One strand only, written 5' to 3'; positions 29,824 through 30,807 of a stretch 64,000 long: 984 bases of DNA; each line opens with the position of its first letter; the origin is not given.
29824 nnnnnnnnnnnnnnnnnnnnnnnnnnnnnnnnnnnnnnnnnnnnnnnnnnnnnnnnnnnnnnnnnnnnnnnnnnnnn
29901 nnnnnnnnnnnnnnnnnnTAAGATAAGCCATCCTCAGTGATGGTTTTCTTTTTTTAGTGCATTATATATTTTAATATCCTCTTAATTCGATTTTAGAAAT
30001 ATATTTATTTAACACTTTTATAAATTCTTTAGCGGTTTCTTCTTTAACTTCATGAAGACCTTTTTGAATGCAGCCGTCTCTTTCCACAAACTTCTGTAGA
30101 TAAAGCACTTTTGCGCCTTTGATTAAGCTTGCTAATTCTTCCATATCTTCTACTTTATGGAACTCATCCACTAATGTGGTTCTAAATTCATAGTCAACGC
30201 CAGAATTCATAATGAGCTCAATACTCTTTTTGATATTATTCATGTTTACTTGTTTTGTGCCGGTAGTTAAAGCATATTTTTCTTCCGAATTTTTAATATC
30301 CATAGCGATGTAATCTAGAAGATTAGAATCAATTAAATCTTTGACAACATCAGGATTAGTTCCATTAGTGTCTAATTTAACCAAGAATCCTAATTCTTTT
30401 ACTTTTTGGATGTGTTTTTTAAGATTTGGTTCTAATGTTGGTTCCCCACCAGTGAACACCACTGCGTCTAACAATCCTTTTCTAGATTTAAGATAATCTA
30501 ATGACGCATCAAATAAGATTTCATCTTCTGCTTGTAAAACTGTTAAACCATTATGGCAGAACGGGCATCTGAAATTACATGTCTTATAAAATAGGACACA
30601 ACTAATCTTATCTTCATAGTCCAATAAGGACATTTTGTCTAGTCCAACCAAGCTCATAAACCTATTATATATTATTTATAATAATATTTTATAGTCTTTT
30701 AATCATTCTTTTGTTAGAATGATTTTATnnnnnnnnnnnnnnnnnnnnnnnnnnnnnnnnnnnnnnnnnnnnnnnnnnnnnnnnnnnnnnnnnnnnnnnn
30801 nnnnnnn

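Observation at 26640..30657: Class III RNR with a fused C-terminal glutaredoxin/NrdH-like domain, next to a NADPH-motif-less TrxB-like flavoprotein and NrdG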

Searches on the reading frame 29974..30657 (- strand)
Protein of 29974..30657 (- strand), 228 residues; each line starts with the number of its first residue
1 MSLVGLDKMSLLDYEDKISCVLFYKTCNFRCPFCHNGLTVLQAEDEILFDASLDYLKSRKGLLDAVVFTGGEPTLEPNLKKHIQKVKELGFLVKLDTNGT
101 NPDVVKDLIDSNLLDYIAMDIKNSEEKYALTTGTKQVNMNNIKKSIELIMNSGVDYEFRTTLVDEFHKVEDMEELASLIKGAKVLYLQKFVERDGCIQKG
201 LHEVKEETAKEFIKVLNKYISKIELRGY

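Call 3: search_protein_families(library=pfam, proteins=[window:29974-30657:-], max_evalue=0.01)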
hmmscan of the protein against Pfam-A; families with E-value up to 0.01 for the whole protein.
window:29974-30657:- (228 aa): 2 families
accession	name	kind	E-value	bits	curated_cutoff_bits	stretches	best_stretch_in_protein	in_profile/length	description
PF04055.27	Radical_SAM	-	1.9e-18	67.6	29.5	1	22-178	2-165/166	Radical SAM superfamily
PF13353.11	Fer4_12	-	1.6e-05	25.7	22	1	19-88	7-79/137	4Fe-4S single cluster domain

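Call 4: search_protein_families(library=ncbifam, proteins=[window:29974-30657:-], max_evalue=0.01)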
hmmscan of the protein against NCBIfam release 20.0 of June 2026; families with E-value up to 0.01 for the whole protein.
window:29974-30657:- (228 aa): 50 families (the best 25 are shown)
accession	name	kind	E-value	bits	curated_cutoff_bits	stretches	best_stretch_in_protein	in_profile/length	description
TIGR02495.1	NrdG2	equivalog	6.2e-62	208.4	131.15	1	4-190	3-192/193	anaerobic ribonucleoside-triphosphate reductase activating protein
NF038283.1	viperin_w_prok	equivalog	1.7e-13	50.4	180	1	24-214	9-211/281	viperin family antiviral radical SAM protein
TIGR02493.1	PFLA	equivalog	3.2e-13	49.6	231.75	1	20-180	18-184/235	pyruvate formate-lyase-activating protein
TIGR04317.1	W_rSAM_matur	equivalog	3.1e-12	46.3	380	1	25-156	12-147/349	tungsten cofactor oxidoreductase radical SAM maturase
TIGR03972.1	rSAM_TYW1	equivalog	1.5e-11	43.9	317.95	1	70-187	127-243/297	4-demethylwyosine synthase TYW1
TIGR02668.1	moaA_archaeal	equivalog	5.8e-11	41.9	325.25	1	25-188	18-182/303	GTP 3',8-cyclase MoaA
TIGR04041.1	activase_YjjW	hypoth_equivalog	1.2e-10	41.3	250.2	1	53-191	99-239/276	YjjW family glycine radical enzyme activase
TIGR02109.1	PQQ_syn_pqqE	equivalog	1.9e-10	40.2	381.35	1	26-175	16-168/358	pyrroloquinoline quinone biosynthesis protein PqqE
TIGR03963.1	rSAM_QueE_Clost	equivalog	2e-10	40.8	260.1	1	19-171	21-172/219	putative 7-carboxy-7-deazaguanine synthase QueE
TIGR02666.1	moaA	equivalog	3.3e-10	39.4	284.05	1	26-198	19-197/336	GTP 3',8-cyclase MoaA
TIGR04054.1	rSAM_NirJ1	equivalog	1.9e-09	36.6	650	1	24-183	43-201/387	putative heme d1 biosynthesis radical SAM protein NirJ1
NF001199.0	PRK00164.2-1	equivalog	2e-09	37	231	1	25-202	20-199/308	GTP 3',8-cyclase MoaA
TIGR02494.1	PFLE_PFLC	subfamily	2.2e-09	37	174.35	1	66-180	127-240/293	glycyl-radical enzyme activating protein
NF045574.1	sacti_mat_StsB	exception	2.2e-09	36.7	625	1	26-186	105-263/466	StsB family radical SAM/SPASM domain sactipeptide maturase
TIGR04051.1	rSAM_NirJ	equivalog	8.1e-09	34.9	515.45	1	25-191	10-177/354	heme d1 biosynthesis radical SAM protein NirJ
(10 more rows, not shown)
